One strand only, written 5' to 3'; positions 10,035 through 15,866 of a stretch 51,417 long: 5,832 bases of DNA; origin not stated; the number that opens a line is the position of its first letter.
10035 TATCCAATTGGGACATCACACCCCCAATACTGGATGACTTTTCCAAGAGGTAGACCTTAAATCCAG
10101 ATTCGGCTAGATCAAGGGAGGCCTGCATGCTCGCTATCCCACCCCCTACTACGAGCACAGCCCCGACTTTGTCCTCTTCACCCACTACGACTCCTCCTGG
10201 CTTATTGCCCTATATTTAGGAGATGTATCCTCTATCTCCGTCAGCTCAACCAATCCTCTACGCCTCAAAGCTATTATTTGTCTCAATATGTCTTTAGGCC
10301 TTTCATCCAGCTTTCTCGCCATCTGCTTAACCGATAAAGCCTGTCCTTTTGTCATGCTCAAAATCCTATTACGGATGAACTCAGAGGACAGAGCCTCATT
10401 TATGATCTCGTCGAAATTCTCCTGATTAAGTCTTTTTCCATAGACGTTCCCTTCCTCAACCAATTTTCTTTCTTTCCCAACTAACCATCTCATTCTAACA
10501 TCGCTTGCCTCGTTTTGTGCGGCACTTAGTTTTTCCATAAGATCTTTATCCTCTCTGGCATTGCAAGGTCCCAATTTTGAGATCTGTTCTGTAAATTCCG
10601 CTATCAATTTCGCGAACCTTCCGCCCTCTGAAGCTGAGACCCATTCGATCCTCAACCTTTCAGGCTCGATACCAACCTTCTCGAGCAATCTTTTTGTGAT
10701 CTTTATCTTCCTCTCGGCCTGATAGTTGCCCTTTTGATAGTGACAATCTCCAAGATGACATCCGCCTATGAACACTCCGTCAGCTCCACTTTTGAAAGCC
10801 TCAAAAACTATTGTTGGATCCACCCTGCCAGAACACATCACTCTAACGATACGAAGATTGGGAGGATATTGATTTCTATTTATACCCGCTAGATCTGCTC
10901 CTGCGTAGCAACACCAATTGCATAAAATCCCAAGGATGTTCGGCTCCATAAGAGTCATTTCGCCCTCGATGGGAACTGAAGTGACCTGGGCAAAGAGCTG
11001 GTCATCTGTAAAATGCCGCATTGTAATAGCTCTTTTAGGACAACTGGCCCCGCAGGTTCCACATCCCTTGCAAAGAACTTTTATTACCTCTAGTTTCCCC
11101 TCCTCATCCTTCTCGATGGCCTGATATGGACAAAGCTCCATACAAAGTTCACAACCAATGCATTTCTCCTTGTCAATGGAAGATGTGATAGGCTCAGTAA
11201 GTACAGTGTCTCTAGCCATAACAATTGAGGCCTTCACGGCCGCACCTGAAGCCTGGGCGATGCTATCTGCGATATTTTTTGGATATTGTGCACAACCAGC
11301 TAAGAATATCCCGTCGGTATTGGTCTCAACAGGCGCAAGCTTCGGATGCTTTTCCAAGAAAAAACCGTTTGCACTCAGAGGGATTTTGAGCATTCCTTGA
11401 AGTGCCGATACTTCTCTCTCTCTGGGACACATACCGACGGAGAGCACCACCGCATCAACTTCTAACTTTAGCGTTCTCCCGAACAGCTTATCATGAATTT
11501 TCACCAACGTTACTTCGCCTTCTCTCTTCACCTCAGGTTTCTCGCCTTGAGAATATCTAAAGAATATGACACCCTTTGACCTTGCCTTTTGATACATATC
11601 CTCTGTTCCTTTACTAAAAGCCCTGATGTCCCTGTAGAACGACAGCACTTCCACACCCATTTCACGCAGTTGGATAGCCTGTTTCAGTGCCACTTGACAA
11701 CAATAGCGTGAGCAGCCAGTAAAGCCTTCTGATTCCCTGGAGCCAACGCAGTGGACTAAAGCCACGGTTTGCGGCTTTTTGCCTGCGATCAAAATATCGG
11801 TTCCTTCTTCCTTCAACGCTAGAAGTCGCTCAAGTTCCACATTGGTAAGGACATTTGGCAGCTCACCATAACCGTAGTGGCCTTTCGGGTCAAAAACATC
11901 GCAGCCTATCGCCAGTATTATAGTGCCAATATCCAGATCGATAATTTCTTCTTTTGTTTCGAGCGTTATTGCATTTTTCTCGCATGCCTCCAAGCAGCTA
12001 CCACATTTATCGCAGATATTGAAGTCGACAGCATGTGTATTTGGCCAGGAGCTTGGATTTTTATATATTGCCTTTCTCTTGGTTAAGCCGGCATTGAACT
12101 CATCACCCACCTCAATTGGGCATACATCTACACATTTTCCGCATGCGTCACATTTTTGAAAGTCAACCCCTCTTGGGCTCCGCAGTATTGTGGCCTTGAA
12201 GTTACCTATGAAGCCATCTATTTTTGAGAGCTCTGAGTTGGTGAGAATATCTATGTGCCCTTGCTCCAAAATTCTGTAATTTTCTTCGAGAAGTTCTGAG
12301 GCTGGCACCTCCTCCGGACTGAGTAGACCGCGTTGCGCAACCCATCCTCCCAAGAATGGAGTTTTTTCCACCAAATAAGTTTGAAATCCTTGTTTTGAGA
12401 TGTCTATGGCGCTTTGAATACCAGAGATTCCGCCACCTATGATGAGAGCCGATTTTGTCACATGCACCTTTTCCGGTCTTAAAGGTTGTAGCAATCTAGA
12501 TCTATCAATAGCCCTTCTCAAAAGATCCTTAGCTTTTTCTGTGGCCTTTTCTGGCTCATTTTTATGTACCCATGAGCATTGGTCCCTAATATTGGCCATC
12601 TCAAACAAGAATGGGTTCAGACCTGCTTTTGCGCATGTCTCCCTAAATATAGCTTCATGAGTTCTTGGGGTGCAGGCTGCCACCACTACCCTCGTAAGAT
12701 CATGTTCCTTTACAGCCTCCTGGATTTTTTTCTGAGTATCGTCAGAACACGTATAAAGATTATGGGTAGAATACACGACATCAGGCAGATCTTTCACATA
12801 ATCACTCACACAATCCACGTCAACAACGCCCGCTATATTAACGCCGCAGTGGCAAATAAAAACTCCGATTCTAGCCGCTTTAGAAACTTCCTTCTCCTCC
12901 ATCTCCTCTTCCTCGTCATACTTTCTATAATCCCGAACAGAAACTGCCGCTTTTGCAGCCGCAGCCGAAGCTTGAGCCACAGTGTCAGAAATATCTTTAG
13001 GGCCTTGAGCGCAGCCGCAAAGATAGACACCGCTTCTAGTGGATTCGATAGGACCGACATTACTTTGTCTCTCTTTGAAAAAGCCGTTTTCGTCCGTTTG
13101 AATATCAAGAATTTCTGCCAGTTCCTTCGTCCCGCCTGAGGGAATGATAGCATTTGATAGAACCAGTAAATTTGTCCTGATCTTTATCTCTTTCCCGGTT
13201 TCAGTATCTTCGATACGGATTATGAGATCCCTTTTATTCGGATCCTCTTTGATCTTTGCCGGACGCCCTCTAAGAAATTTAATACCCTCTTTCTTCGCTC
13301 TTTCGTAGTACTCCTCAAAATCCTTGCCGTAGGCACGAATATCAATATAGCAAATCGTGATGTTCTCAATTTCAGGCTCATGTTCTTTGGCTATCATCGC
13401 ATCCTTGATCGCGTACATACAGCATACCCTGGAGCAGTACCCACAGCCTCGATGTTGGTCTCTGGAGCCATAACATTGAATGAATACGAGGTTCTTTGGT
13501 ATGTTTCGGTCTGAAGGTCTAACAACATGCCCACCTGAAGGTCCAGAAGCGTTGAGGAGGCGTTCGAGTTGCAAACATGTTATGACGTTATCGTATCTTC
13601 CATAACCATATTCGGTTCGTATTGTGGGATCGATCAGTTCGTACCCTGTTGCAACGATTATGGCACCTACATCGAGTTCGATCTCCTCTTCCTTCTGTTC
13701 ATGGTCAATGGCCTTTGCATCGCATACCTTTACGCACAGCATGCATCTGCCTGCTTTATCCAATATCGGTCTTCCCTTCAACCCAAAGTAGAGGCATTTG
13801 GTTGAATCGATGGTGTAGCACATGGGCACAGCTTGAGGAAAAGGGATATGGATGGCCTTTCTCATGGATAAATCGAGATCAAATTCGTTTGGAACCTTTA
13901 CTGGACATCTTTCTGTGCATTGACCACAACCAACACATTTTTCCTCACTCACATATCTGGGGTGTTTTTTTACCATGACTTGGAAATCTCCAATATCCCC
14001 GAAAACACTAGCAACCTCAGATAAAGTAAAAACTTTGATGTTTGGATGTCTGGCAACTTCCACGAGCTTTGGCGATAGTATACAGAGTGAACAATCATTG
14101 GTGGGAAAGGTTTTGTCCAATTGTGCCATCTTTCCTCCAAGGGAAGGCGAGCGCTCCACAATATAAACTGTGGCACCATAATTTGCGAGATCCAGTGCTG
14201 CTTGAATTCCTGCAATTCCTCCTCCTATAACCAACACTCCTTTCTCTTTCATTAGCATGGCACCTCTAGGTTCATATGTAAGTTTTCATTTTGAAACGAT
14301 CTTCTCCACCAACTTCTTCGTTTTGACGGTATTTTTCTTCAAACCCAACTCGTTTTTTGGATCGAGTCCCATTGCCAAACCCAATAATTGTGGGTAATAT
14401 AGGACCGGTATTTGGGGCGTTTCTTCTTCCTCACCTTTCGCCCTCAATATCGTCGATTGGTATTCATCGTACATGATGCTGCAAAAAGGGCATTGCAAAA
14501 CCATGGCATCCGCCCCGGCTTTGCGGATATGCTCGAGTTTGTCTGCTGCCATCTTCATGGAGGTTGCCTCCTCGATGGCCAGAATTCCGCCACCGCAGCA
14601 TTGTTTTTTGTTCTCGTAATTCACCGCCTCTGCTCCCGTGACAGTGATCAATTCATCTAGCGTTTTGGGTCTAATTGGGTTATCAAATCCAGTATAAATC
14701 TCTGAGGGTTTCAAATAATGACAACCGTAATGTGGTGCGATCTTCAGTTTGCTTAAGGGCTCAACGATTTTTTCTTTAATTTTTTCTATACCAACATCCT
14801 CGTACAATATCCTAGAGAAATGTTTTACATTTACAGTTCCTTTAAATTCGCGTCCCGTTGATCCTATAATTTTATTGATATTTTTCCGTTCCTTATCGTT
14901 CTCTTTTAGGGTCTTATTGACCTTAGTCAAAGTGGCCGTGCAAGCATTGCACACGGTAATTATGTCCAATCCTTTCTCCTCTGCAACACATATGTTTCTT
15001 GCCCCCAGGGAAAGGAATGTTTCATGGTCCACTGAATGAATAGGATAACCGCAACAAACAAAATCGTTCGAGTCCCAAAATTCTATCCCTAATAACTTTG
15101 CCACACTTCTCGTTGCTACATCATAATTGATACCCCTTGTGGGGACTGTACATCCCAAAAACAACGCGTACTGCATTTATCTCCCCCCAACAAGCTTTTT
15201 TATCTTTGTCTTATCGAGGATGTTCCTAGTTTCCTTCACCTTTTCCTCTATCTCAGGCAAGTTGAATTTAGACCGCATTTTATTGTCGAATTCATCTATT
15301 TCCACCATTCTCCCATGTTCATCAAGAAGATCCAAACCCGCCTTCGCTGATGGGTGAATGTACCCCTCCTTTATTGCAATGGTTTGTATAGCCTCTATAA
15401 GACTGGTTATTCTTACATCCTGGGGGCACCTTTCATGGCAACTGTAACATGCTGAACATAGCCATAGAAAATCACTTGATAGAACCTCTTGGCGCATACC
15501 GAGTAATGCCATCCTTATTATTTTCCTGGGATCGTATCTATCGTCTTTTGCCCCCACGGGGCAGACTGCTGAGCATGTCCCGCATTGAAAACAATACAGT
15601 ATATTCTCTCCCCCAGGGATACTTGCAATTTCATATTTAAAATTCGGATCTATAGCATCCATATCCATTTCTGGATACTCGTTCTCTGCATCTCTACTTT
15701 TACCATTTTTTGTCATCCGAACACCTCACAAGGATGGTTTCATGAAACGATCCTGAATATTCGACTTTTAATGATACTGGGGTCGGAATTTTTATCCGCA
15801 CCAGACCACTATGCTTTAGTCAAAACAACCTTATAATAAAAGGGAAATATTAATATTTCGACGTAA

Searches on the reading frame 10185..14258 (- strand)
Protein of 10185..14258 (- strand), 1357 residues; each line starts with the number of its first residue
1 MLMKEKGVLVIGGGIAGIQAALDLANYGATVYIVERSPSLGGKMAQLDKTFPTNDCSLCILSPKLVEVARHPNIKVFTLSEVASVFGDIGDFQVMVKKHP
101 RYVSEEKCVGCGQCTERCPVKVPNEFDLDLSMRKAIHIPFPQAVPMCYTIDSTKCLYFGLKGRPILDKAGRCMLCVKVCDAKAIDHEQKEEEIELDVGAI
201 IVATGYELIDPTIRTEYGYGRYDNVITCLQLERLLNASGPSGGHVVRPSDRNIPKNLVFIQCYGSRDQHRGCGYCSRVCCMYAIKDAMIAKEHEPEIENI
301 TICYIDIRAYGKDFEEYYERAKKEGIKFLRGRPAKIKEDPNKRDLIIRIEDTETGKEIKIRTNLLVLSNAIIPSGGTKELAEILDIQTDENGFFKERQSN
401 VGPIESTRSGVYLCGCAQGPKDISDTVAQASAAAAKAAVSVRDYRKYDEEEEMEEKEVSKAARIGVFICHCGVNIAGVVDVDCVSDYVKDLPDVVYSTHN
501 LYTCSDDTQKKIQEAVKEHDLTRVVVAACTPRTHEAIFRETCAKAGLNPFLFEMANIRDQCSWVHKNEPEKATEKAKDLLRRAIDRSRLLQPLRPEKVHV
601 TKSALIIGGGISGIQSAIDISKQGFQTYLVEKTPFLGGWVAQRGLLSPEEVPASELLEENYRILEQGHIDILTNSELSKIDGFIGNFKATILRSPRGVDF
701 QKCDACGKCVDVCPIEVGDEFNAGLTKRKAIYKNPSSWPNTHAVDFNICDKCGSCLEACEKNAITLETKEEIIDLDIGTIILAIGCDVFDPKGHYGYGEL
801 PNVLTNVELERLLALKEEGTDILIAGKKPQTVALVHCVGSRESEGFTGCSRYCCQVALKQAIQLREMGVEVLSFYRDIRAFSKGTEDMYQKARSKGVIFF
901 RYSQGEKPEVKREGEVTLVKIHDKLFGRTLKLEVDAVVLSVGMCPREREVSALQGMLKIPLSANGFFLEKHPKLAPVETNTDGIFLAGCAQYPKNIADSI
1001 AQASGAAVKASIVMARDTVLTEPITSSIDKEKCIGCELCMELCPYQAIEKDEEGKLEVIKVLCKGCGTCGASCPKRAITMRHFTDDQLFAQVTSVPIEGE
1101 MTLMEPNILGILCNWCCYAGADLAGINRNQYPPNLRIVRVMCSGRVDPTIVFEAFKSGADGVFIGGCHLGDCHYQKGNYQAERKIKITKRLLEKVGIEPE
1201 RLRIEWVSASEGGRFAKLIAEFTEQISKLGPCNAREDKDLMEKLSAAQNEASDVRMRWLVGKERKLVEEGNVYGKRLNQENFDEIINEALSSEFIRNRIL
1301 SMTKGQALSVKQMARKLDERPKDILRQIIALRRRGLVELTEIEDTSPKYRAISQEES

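Call 4: search_protein_families(library=pfam, proteins=[window:10185-14258:-], max_evalue=0.001)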
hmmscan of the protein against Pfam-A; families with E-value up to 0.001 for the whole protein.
window:10185-14258:- (1357 aa): 27 families (the best 25 are shown)
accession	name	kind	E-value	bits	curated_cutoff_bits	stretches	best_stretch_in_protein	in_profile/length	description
PF02662.21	FlpD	-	3.6e-55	185.7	22.3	1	1108-1230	1-123/123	Methyl-viologen-reducing hydrogenase, delta subunit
PF00037.32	Fer4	-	8.3e-25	86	21.1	3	1028-1049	3-24/24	4Fe-4S binding domain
PF12838.12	Fer4_7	-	6e-23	81.5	27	2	1032-1077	1-52/52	4Fe-4S dicluster domain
PF07992.20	Pyr_redox_2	-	1.2e-21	77.9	26.1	1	8-429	3-283/291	Pyridine nucleotide-disulphide oxidoreductase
PF13187.11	Fer4_9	-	2.2e-19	69.7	27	2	1032-1078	1-52/52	4Fe-4S dicluster domain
PF12831.13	FAD_oxidored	-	4.5e-18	66.2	27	2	8-45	2-39/416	FAD dependent oxidoreductase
PF12837.12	Fer4_6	-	2.1e-17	62.6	25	1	1027-1048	3-24/24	4Fe-4S binding domain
PF14697.11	Fer4_21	-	2.8e-16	59.8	35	1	1027-1080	2-59/59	4Fe-4S dicluster domain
PF13484.11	Fer4_16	-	3.9e-15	56.8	30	0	1032-1055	1-23/66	4Fe-4S double cluster binding domain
PF25160.1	LdpA_Fe-S-bd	-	1.1e-14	54.3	27.6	1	1039-1082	9-47/49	LdpA Fe-S cluster-binding domain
PF13237.11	Fer4_10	-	3.1e-14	53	25.5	2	1027-1074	3-53/53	4Fe-4S dicluster domain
PF13450.12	NAD_binding_8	-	4.9e-13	49.6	21.9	2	10-46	1-37/68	NAD(P)-binding Rossmann-like domain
PF01266.30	DAO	-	1.2e-12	48.5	27.9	1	8-41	2-35/353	FAD dependent oxidoreductase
PF12797.12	Fer4_2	-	2.5e-10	40.1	24.5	2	1028-1045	5-22/22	4Fe-4S binding domain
PF00890.30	FAD_binding_2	-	2.7e-10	40.5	20.4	1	8-44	2-38/414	FAD binding domain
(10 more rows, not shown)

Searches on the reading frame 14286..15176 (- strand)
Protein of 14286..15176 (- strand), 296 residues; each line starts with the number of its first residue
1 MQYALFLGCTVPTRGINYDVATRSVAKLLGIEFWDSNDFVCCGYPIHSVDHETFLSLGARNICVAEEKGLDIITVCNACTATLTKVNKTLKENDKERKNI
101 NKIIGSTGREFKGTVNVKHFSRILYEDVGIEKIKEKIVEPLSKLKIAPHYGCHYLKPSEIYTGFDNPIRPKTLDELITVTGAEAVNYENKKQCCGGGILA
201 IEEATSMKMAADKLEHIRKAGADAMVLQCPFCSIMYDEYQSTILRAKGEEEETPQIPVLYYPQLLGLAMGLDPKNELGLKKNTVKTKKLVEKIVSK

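Call 4: search_protein_families(library=pfam, proteins=[window:14286-15176:-], max_evalue=0.001)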
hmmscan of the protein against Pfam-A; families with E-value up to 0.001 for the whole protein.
window:14286-15176:- (296 aa): 1 family
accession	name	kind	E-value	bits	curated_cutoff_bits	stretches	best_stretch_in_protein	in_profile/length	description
PF02754.22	CCG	-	5.9e-29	100.5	20.6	2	147-235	2-83/85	Cysteine-rich domain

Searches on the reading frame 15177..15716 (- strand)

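Call 4: search_protein_families(library=pfam, proteins=[window:15177-15716:-], max_evalue=0.001)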
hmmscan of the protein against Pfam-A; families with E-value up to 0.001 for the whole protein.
window:15177-15716:- (179 aa): 7 families
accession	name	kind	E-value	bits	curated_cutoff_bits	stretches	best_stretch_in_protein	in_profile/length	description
PF13183.11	Fer4_8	-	1.2e-11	45.4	27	1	40-101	3-68/68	4Fe-4S dicluster domain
PF13534.11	Fer4_17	-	1.9e-09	38.4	22.2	1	42-101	2-60/61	4Fe-4S dicluster domain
PF13187.11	Fer4_9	-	3.5e-09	37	27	1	41-100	1-50/52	4Fe-4S dicluster domain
PF13237.11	Fer4_10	-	2.6e-06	27.7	25.5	1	41-98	8-53/53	4Fe-4S dicluster domain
PF00037.32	Fer4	-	4.3e-06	26.7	21.1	0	42-56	8-22/24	4Fe-4S binding domain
PF12838.12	Fer4_7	-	1.9e-05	25.5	27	1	42-101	2-52/52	4Fe-4S dicluster domain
PF14697.11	Fer4_21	-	0.00016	22.2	35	0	41-54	40-53/59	4Fe-4S dicluster domain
